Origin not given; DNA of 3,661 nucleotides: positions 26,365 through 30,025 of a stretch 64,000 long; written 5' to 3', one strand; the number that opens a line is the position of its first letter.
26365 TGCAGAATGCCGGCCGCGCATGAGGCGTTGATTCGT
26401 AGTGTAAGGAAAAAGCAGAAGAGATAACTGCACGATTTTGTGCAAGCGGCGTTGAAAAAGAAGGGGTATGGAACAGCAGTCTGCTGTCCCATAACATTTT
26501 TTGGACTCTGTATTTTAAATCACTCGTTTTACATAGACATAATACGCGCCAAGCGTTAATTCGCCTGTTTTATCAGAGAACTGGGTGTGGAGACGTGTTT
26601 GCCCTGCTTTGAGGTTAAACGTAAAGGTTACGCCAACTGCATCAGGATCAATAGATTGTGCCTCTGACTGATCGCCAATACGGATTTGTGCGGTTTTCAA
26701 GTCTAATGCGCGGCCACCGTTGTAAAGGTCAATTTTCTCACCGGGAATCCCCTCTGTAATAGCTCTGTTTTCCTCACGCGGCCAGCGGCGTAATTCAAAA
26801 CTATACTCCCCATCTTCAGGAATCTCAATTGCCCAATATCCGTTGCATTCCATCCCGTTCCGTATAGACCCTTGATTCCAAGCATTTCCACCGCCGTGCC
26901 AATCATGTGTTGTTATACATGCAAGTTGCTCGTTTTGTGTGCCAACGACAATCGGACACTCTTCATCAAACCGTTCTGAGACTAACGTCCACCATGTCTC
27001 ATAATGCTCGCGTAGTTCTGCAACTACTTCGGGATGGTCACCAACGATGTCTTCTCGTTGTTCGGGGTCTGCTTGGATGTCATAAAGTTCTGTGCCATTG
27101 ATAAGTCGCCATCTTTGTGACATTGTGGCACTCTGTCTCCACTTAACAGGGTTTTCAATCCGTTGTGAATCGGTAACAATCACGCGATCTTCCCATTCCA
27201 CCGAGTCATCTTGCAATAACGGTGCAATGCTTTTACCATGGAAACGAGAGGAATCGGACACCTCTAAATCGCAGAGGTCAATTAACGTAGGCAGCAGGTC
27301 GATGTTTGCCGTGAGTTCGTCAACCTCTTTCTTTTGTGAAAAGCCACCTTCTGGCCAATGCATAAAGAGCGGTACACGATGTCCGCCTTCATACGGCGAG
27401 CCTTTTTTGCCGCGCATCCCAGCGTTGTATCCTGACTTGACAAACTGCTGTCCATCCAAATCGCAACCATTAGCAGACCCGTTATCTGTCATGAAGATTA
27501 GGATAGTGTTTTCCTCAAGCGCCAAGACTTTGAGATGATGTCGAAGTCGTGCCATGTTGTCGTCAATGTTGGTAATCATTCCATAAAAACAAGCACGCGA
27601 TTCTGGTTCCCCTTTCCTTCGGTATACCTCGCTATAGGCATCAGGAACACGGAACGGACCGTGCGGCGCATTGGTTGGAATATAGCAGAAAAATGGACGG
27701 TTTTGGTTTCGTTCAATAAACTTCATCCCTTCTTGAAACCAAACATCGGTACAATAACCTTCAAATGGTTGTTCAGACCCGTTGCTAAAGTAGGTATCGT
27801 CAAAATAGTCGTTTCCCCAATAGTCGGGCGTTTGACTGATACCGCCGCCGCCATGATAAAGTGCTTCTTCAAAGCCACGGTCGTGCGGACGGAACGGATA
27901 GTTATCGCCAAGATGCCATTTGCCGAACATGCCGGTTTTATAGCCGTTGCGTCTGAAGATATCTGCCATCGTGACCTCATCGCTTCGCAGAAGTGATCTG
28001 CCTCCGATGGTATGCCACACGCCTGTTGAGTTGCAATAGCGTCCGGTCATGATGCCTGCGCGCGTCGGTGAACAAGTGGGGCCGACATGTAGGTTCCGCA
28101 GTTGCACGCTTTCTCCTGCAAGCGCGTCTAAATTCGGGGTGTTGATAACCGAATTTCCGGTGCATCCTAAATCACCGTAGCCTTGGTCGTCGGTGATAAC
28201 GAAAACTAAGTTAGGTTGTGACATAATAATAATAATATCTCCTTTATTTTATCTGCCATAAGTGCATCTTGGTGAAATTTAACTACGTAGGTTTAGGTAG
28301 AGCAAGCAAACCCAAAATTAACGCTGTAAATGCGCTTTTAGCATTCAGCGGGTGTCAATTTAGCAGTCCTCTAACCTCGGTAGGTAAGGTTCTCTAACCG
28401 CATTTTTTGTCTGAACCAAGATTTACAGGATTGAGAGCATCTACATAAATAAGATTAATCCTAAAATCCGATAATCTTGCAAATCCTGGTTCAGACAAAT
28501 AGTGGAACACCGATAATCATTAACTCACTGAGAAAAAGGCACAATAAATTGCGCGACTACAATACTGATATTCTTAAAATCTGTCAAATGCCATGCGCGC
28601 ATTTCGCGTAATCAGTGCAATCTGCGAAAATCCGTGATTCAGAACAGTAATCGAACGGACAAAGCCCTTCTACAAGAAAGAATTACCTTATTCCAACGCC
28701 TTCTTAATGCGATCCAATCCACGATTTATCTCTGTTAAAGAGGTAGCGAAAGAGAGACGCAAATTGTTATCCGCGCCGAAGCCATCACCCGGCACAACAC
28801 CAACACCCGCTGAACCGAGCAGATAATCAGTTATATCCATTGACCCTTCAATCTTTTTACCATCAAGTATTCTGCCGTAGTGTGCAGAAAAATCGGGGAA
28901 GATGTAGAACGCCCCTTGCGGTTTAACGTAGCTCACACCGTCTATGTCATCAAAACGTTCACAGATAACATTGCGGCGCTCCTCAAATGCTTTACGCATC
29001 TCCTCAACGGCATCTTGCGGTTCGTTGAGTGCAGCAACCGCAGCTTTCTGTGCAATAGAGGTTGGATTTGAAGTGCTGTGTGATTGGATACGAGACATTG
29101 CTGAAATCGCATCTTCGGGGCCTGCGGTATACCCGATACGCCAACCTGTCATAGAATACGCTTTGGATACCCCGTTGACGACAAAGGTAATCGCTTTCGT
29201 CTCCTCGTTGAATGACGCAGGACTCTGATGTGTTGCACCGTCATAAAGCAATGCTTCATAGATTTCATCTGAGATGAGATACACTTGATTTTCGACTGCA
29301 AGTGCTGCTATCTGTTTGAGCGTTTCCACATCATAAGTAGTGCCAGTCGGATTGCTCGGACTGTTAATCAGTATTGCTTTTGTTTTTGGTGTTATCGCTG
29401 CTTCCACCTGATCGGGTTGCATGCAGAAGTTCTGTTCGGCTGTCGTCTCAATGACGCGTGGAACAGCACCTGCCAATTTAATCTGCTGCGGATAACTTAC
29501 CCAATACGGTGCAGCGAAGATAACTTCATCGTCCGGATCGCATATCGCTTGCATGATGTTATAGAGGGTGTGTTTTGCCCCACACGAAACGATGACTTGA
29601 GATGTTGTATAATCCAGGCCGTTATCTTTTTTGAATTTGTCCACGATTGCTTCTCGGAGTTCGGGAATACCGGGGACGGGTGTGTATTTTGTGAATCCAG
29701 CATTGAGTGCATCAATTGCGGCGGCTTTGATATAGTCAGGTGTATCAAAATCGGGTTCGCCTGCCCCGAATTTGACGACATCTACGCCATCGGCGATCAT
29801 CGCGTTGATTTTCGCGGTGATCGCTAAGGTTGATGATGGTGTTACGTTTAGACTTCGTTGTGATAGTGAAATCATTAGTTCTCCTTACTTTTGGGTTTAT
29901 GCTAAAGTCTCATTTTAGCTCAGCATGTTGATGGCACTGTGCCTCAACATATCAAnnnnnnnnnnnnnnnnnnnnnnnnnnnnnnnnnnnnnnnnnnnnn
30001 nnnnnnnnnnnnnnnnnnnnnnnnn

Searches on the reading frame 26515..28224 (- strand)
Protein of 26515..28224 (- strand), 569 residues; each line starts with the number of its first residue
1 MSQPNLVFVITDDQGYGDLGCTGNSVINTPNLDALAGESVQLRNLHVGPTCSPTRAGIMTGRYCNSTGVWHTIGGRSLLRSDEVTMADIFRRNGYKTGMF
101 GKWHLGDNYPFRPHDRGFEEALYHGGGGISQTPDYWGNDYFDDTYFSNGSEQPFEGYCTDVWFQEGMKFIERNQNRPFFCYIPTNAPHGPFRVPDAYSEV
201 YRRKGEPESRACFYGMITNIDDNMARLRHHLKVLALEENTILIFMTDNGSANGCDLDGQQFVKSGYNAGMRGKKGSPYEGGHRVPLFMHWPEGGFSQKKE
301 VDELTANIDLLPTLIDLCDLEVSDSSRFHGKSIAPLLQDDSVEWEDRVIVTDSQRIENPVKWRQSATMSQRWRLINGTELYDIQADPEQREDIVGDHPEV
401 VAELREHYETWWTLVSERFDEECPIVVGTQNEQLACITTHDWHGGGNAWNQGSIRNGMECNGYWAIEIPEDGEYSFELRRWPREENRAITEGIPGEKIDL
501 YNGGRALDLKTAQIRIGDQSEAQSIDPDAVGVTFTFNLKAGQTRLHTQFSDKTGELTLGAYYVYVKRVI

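Call 6: search_protein_families(library=pfam, proteins=[window:26515-28224:-], max_evalue=0.001)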
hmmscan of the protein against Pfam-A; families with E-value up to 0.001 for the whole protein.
window:26515-28224:- (569 aa): 2 families
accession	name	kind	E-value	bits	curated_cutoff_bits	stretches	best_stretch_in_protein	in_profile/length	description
PF00884.28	Sulfatase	-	1.9e-56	192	25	1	4-319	1-300/301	Sulfatase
PF16347.10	SGSH_C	-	2.4e-13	50.9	29.3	1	278-406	12-146/154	N-sulphoglucosamine sulphohydrolase, C-terminal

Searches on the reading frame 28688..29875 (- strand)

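Call 6: search_protein_families(library=pfam, proteins=[window:28688-29875:-], max_evalue=0.001)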
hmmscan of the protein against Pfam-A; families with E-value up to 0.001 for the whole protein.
window:28688-29875:- (395 aa): 3 families
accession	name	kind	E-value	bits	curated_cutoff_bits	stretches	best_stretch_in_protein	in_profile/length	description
PF00155.27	Aminotran_1_2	-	6.8e-81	272.7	19.7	1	32-390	2-361/361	Aminotransferase class I and II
PF01041.23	DegT_DnrJ_EryC1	-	3.6e-11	43.3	19.8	1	103-203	51-145/360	DegT/DnrJ/EryC1/StrS aminotransferase family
PF01053.26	Cys_Met_Meta_PP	-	3.7e-07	29.5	27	1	88-204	65-174/381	Cys/Met metabolism PLP-dependent enzyme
